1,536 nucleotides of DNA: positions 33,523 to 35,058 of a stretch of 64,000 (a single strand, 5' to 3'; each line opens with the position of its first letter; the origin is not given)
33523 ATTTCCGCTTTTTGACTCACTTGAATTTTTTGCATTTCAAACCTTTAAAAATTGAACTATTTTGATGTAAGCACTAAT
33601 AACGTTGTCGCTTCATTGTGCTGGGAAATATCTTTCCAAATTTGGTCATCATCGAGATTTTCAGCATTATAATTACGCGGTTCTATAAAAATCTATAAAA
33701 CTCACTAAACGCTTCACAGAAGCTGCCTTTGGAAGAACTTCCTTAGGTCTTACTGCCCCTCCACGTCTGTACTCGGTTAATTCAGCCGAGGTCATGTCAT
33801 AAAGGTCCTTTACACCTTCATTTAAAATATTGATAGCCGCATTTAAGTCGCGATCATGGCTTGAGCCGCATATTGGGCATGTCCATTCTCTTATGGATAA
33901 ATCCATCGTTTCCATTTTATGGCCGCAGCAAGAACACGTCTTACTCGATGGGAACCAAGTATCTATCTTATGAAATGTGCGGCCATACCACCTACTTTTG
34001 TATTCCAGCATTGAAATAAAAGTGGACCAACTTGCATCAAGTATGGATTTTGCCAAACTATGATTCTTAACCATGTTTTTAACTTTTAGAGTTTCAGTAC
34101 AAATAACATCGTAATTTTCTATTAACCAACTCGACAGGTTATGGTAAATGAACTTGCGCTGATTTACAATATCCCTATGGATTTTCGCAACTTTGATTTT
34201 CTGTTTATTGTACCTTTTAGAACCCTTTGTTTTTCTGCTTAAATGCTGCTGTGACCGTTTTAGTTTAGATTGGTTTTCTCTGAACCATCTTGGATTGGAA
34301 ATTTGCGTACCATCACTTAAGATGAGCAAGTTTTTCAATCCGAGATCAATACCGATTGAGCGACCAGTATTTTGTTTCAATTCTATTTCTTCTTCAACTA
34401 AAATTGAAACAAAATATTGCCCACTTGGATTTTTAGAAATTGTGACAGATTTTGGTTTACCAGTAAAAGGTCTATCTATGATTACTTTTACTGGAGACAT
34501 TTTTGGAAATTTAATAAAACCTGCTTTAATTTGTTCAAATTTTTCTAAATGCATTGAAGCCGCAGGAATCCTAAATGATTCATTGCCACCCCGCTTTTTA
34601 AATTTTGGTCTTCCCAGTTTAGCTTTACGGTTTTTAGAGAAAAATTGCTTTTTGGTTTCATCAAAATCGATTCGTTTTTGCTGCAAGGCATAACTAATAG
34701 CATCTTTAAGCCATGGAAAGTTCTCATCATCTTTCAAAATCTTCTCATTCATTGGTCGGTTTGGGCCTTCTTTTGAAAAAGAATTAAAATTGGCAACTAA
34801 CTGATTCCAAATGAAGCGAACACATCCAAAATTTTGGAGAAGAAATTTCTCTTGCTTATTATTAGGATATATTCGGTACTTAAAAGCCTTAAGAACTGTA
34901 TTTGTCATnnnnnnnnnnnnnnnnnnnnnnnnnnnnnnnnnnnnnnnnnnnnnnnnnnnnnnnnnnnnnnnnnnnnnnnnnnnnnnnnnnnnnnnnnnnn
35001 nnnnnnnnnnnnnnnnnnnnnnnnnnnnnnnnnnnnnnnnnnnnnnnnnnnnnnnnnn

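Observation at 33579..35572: IS607-family TnpA+TnpB insertion sequence splitting a phage paralog gene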

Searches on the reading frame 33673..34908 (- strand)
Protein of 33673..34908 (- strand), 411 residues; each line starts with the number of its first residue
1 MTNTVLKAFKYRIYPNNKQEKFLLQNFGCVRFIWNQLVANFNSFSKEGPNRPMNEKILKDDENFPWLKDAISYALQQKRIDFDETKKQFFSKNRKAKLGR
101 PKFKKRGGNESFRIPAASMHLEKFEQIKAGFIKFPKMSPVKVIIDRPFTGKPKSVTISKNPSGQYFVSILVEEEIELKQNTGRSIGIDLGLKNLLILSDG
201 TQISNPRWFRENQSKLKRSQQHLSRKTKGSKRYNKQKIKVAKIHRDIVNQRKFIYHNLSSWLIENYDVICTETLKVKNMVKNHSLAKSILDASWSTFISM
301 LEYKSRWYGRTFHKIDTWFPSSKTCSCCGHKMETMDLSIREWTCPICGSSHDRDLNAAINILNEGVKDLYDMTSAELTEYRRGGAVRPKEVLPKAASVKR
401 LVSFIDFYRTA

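Call 3: search_protein_families(library=pfam, proteins=[window:33673-34908:-], max_evalue=0.01)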
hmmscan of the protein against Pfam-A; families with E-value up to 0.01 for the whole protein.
window:33673-34908:- (411 aa): 3 families
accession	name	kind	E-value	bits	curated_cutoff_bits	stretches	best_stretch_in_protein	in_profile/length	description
PF07282.18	Cas12f1-like_TNB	-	4.2e-26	91.3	26.3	1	294-361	1-60/60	Cas12f1-like, TNB domain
PF01385.25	OrfB_IS605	-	9.3e-24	84.4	30.5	1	169-282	2-119/120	Probable transposase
PF12323.14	HTH_OrfB_IS605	-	2.7e-15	56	21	1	1-39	1-36/47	Helix-turn-helix domain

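Call 4: search_protein_families(library=ncbifam, proteins=[window:33673-34908:-], max_evalue=0.01)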
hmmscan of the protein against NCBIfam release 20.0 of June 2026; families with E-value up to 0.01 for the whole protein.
window:33673-34908:- (411 aa): 6 families
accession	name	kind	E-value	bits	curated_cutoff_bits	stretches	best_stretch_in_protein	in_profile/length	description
NF038281.1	IS200_TnpB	exception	1.7e-121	405.8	425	1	7-365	2-359/360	IS200/IS605 family element RNA-guided endonuclease TnpB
NF040570.1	guided_TnpB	subfamily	1.1e-98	331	100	1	9-363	1-388/389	RNA-guided endonuclease TnpB family protein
NF038280.1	IS607_TnpB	exception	2.6e-51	174.9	350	1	150-364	168-391/431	IS607 family element RNA-guided endonuclease TnpB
NF038192.1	V_cas_c2c8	exception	3.4e-35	122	350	2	92-281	172-384/457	type V CRISPR-associated protein C2c8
NF049972.1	CRISPR_Cas12f2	exception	1.6e-13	50.3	450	1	76-368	232-522/524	type V CRISPR-associated effector Cas12f2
TIGR01766.2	TIGR01766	domain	1.3e-09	38.4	32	1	249-321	3-82/82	IS200/IS605 family accessory protein TnpB-related protein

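Call 7: search_dna_similar(query=window:33673-34908:-, collection=phages, mode=protein, max_rows=30)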
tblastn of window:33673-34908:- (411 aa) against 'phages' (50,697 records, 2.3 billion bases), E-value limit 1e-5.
Records with a match: 433; places in all: 674; records where one place covers at least 80% of the query: 380.
Best place of each record, by identity: <60% 433.
By first word of the organism name: Staphylococcus 98; Mycobacterium 44; Lactobacillus 23; Helicobacter 23; Bacillus 21; Bacteriophage 21; Streptococcus 18; Prevotella 15; Ralstonia 12; Campylobacter 11; and 49 more.
By host as written in the record: - 53; Staphylococcus aureus 31; Mycobacterium smegmatis mc2 155 29; Prevotella sp. 15; Helicobacter pylori 15; Lactobacillus plantarum 10; Streptococcus thermophilus 8; Mycobacterium smegmatis mc#155 8; and 148 more.
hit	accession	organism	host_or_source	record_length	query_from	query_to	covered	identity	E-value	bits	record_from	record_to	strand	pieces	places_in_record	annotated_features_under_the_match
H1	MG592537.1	Vibrio phage 1.170.O._10N.261.52.C3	Vibrio sp.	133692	5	408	98%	40.6%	2e-83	284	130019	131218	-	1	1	putative transposase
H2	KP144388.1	Geobacillus virus E3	failed fermentation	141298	7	367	88%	44.7%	6e-88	297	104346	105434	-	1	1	transposase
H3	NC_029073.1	Geobacillus virus E3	failed fermentation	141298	7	367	88%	44.7%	6e-88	297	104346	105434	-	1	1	transposase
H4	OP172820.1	Parabacteroides phage PF672P2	Parabacteroides faecis DA672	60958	7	399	96%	41.0%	7e-84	285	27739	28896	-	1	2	hypothetical protein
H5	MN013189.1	Microcystis phage Mic1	Cyanobacteria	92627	1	389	95%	41.4%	2e-81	278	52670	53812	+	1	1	transposase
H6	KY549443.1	Enterococcus phage EFP01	Enterococcus faecium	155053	6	367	88%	43.9%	4e-88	297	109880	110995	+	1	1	transposase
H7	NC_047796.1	Enterococcus phage EFP01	Enterococcus faecium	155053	6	367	88%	43.9%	4e-88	297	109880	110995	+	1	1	transposase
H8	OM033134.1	Aeromonas phage phiA009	Aeromonas sp.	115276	5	370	89%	42.4%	5e-84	285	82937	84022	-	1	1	transposase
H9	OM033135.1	Aeromonas phage phiA019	Aeromonas sp.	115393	5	370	89%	42.4%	5e-84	285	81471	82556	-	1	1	transposase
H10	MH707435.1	Bacillus phage BSP21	Bacillus subtilis KACC 17797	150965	5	369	89%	42.0%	3e-86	292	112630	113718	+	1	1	hypothetical protein: hypothetical protein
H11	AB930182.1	Bacillus phage SPG24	Bacillus subtilis G24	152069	5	369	89%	42.0%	3e-86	292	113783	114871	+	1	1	none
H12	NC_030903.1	Bacillus phage SPG24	Bacillus subtilis G24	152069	5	369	89%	42.0%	3e-86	292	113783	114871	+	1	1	transposase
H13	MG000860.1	Bacillus phage BSP9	Bacillus subtilis ATCC 15245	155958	5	369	89%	42.0%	3e-86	292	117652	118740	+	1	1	hypothetical protein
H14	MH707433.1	Bacillus phage BSP18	Bacillus subtilis KACC 17797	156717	5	369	89%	42.0%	3e-86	292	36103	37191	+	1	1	transposase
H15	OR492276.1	Fusobacterium phage phiKSUM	Fusobacterium sp.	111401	2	369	90%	41.6%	2e-80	275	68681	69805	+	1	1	transposase | hypothetical protein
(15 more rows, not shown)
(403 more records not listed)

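Call 15: find_related_loci(query=window:33673-34908:-, collection=viral_contigs, flank=4000)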
Query window:33673-34908:- (411 aa) in viral_contigs; peptide patterns used: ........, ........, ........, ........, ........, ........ (x = any residue, [..] = any of these).
20 stretches matched a pattern; 11 encode a relative of the query (tblastn E <= 1e-3); 11 distinct loci.
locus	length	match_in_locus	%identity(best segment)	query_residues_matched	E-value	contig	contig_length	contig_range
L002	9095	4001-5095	46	5-379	1e-99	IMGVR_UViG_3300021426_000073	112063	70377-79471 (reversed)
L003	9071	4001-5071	46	5-367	8e-99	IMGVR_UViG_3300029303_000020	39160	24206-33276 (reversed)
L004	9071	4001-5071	46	5-367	2e-98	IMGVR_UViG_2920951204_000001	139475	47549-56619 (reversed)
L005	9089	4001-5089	39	5-366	7e-77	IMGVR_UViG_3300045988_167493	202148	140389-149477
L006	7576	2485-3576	38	3-361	5e-75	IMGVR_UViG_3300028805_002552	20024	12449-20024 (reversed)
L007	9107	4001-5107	40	1-374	3e-74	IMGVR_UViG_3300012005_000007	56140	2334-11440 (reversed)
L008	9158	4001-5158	36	5-378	5e-70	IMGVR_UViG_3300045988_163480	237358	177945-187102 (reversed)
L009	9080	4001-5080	39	7-369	2e-69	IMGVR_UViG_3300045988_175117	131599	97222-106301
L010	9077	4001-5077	38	8-369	8e-65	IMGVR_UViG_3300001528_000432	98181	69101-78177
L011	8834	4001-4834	32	24-302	1e-39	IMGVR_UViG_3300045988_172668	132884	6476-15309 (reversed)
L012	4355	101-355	64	283-367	3e-31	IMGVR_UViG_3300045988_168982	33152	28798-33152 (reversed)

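Call 16: find_related_loci(query=window:33673-34908:-, collection=genome_contigs, flank=3000)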
Query window:33673-34908:- (411 aa) in genome_contigs; peptide patterns used: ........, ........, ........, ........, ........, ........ (x = any residue, [..] = any of these).
104 stretches matched a pattern; 16 encode a relative of the query (tblastn E <= 1e-3); 16 distinct loci.
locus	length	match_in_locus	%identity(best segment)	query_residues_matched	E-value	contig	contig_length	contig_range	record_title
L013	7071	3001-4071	46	5-367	2e-98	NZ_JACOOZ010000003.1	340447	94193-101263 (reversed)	Eubacterium segne strain BX4 BX4_ctg003, whole genome shotgun sequence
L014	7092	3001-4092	44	5-367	2e-94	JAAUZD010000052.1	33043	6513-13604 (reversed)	MAG: Lachnospiraceae bacterium isolate Mgla_MAG_17-bin_4 c_000000081400, whole genome shotgun sequence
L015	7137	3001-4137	41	7-373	1e-84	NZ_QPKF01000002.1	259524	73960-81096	Exiguobacterium sp. RIT594 2, whole genome shotgun sequence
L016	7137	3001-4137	40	7-373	1e-83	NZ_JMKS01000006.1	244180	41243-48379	Exiguobacterium antarcticum DSM 14480 P404DRAFT_scf7180000000017_quiver.6_C, whole genome shotgun sequence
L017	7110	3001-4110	39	7-367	1e-82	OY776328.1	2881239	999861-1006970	MAG: Coprobacillaceae bacterium isolate 0ca6b35a-982b-467c-bf12-5ddc08160d48 genome assembly, chromosome: 1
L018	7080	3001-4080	37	7-367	1e-81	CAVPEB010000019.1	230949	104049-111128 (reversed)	MAG: uncultured Chloroflexia bacterium isolate MFD00008.bin.2.120 genome assembly, contig: contig_22197, whole genome sh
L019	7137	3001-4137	40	7-373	8e-81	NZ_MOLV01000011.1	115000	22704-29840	Exiguobacterium sp. KRL4 KRL4contig11, whole genome shotgun sequence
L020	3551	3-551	55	188-369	7e-61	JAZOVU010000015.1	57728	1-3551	MAG: Candidatus Pelethomonas sp. isolate T1900045525_YK20190219.MAGScoT_cleanbin_000023 SGB_7681_k141_4542, whole genome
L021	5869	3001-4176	29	8-409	7e-54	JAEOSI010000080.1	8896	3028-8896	MAG: Candidatus Wukongarchaeum yapensis isolate Yap4.bin4.70 contig-145_16093, whole genome shotgun sequence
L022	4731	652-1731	33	6-366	2e-47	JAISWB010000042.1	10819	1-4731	MAG: Desulfovibrio sp. isolate Nc350_bin1 k119_1163949, whole genome shotgun sequence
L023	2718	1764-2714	31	8-327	8e-38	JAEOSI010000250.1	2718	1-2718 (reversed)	MAG: Candidatus Wukongarchaeum yapensis isolate Yap4.bin4.70 contig-145_120196, whole genome shotgun sequence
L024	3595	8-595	37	172-369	3e-31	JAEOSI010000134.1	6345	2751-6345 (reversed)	MAG: Candidatus Wukongarchaeum yapensis isolate Yap4.bin4.70 contig-145_29537, whole genome shotgun sequence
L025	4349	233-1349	31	8-377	2e-38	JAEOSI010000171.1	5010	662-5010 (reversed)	MAG: Candidatus Wukongarchaeum yapensis isolate Yap4.bin4.70 contig-145_44509, whole genome shotgun sequence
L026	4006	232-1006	36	8-369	4e-23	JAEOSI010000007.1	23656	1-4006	MAG: Candidatus Wukongarchaeum yapensis isolate Yap4.bin4.70 contig-145_2302, whole genome shotgun sequence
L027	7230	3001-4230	28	8-369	7e-46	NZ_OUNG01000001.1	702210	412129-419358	Lactimicrobium massiliense strain Marseille-P4301, whole genome shotgun sequence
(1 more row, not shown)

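Call 24: find_homologous_proteins(query=window:33673-34908:-, max_evalue=1e-30)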
Query window:33673-34908:- (411 aa): 7895 proteins with E <= 1e-30 among 8000 candidates; the best 120 are listed.
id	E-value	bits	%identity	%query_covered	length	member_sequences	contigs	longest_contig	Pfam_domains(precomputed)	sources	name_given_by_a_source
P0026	6.0e-262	886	93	100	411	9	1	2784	PF12323.15,PF01385.26,PF07282.19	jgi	jgi:putative transposase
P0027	1.3e-244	829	86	100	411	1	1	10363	PF12323.15,PF01385.26,PF07282.19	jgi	-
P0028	5.1e-243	824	85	100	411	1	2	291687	PF12323.15,PF01385.26,PF07282.19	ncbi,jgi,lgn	jgi:putative transposase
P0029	5.7e-242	821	85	100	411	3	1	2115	PF12323.15,PF01385.26,PF07282.19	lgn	-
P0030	4.4e-209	712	84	87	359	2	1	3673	PF01385.26,PF07282.19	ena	-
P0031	6.7e-195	666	70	99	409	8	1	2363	PF12323.15,PF01385.26,PF07282.19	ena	-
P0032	3.1e-192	657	69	99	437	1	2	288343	PF12323.15,PF01385.26,PF07282.19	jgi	jgi:putative transposase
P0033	5.6e-188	643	66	100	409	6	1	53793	PF12323.15,PF01385.26,PF07282.19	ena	-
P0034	3.4e-186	637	68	99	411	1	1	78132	PF12323.15,PF01385.26,PF07282.19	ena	-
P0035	1.7e-184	631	66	100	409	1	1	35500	PF12323.15,PF01385.26,PF07282.19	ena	-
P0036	2.4e-184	631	66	99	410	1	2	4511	PF12323.15,PF01385.26,PF07282.19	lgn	-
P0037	4.9e-184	630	66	99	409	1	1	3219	PF12323.15,PF01385.26,PF07282.19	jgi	jgi:putative transposase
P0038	1.4e-181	622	66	100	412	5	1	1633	PF12323.15,PF01385.26,PF07282.19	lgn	-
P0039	2.1e-179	615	66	99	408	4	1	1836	PF12323.15,PF01385.26,PF07282.19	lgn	-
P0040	4.1e-179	614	65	99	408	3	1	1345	PF12323.15,PF01385.26,PF07282.19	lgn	-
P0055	2.6e-175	601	66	99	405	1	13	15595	PF12323.15,PF01385.26,PF07282.19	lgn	-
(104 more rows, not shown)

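Call 25: find_encoding_contigs(protein=P0028, flank=5000, max_places=4)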
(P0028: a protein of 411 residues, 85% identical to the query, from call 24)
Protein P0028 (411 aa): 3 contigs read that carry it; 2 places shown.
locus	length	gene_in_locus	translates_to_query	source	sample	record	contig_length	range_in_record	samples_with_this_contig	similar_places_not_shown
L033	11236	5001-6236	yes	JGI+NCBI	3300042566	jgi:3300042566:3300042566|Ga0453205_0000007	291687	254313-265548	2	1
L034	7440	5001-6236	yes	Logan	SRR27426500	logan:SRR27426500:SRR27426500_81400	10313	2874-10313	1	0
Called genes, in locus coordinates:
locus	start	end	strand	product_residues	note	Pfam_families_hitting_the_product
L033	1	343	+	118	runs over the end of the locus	PF27050:Phage_P22_Y8K6 (weak)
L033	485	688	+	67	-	-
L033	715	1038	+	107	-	-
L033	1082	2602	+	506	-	PF13086:AAA_11 (faint), PF13245:AAA_19, PF13604:AAA_30 (faint), PF01443:Viral_helicase1 (faint), PF00580:UvrD-helicase, PF13361:UvrD_C, PF13538:UvrD_C_2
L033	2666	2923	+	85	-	PF14354:Lar_restr_allev (weak)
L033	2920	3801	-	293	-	-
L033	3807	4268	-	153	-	-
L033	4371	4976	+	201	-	PF00239:Resolvase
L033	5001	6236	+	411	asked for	PF12323:HTH_OrfB_IS605, PF01385:OrfB_IS605, PF07282:Cas12f1-like_TNB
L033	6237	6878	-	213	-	-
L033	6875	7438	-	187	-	-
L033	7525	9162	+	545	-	-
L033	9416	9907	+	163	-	-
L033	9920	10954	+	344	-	-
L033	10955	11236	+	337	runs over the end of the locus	PF01266:DAO, PF01593:Amino_oxidase (faint), PF13450:NAD_binding_8, PF03275:GLF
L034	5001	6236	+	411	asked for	PF12323:HTH_OrfB_IS605, PF01385:OrfB_IS605, PF07282:Cas12f1-like_TNB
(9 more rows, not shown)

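Call 26: find_encoding_contigs(protein=P0027, flank=5000, max_places=4)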
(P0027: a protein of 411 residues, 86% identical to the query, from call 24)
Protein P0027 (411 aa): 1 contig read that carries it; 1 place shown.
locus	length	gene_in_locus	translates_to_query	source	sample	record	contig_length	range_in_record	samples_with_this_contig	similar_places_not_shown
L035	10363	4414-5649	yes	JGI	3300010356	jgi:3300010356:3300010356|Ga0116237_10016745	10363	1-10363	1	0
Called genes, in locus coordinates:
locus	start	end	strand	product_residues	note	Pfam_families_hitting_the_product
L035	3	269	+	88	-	?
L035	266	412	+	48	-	-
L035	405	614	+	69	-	-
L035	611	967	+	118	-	-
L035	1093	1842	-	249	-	-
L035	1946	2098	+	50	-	-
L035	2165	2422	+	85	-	PF14354:Lar_restr_allev (weak)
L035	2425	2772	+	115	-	-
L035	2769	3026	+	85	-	-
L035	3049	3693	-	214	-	PF01385:OrfB_IS605, PF07282:Cas12f1-like_TNB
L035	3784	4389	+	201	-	PF00239:Resolvase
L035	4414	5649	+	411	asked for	PF12323:HTH_OrfB_IS605, PF01385:OrfB_IS605, PF07282:Cas12f1-like_TNB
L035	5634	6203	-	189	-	PF12323:HTH_OrfB_IS605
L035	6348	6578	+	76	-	-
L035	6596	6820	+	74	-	-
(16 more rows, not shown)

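Call 27: find_encoding_contigs(protein=P0026, flank=5000, max_places=4)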
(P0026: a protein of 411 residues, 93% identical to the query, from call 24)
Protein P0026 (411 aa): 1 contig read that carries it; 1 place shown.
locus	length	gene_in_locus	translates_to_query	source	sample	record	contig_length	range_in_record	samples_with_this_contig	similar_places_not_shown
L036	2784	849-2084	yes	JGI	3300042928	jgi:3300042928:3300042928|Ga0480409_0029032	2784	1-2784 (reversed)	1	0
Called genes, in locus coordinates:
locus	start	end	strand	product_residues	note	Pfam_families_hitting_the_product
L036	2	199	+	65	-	?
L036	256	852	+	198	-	PF00239:Resolvase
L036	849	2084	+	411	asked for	PF12323:HTH_OrfB_IS605, PF01385:OrfB_IS605, PF07282:Cas12f1-like_TNB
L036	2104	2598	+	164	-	-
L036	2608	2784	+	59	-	?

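Call 33: find_related_loci(query=A2, collection=metagenome_contigs, flank=2500)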
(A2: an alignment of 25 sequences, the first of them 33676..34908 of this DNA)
Query A2 (411 aa) in metagenome_contigs; peptide patterns used: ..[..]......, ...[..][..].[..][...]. (x = any residue, [..] = any of these).
600 stretches matched a pattern (row limit reached: there are more); 552 encode a relative of the query (tblastn E <= 1e-3); the best 80 are kept; 80 distinct loci.
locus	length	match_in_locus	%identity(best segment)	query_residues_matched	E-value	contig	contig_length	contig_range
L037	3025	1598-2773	46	1-390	3e-112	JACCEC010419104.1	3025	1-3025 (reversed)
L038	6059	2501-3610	48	5-378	7e-108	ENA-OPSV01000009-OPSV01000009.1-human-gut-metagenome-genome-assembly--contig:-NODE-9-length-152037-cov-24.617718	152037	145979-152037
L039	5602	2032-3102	45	5-367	4e-98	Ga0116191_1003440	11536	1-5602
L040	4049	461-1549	46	5-367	3e-97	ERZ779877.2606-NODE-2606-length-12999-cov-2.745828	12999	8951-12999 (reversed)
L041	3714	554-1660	45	5-369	2e-96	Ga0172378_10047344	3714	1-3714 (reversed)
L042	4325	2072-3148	44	7-370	4e-94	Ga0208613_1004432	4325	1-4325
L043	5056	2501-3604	43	8-369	3e-93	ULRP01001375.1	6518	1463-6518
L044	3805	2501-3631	41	4-387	3e-93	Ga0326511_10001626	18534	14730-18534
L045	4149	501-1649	44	5-379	2e-92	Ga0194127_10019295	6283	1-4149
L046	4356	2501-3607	43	1-367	3e-92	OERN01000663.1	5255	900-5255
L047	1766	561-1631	44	5-367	8e-98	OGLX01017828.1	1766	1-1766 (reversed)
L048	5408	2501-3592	44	5-367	2e-91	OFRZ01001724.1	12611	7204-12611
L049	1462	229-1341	44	4-369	1e-97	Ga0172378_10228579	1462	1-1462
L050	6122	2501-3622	44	5-377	5e-91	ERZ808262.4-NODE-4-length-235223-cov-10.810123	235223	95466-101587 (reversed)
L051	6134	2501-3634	39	7-396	8e-91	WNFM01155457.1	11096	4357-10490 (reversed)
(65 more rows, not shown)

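Call 34: find_encoding_contigs(protein=P0032, flank=3000, max_places=3)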
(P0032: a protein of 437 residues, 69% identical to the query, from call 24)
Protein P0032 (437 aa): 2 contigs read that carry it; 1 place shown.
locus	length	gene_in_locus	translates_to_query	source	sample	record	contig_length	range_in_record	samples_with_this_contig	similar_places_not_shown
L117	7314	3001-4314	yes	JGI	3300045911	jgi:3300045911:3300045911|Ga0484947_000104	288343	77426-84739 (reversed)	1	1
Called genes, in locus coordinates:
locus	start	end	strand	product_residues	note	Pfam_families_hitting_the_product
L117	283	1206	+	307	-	-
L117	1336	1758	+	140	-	-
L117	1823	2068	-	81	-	-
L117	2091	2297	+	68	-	-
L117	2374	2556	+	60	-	-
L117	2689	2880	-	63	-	-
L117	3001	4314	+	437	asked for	PF12323:HTH_OrfB_IS605, PF01385:OrfB_IS605, PF07282:Cas12f1-like_TNB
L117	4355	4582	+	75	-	-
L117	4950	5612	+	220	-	-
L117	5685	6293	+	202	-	-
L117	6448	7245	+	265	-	PF19420:DDAH_eukar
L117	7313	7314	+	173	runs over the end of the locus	-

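Call 35: find_encoding_contigs(protein=P0034, flank=3000, max_places=3)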
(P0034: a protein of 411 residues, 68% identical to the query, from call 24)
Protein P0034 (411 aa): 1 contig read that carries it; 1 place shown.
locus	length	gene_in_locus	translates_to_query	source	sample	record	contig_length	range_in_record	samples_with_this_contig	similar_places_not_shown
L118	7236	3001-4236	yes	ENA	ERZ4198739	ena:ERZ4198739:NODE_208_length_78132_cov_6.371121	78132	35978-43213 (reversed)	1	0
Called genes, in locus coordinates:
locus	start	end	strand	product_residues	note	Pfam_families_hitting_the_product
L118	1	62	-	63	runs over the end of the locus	-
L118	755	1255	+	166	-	PF00692:dUTPase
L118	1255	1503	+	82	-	PF16225:DUF4884 (weak)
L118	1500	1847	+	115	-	-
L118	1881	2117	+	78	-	-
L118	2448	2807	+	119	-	-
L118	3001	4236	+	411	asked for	PF12323:HTH_OrfB_IS605, PF01385:OrfB_IS605, PF07282:Cas12f1-like_TNB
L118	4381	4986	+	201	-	-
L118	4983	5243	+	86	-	-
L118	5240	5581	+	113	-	-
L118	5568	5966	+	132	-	-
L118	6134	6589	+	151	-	-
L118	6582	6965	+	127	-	-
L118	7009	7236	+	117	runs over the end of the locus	-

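Call 36: find_encoding_contigs(protein=P0033, flank=3000, max_places=3)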
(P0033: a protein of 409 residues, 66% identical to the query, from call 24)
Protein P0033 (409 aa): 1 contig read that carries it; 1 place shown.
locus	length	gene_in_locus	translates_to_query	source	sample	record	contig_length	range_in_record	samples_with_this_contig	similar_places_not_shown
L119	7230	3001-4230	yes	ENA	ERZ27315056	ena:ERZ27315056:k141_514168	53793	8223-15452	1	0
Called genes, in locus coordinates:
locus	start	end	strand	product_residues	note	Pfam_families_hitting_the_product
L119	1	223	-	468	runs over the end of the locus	-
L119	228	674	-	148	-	PF00210:Ferritin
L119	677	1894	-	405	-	-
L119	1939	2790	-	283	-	-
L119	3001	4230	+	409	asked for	PF12323:HTH_OrfB_IS605, PF01385:OrfB_IS605, PF07282:Cas12f1-like_TNB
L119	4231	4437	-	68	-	-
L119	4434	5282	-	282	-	-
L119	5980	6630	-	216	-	-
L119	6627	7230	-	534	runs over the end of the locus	-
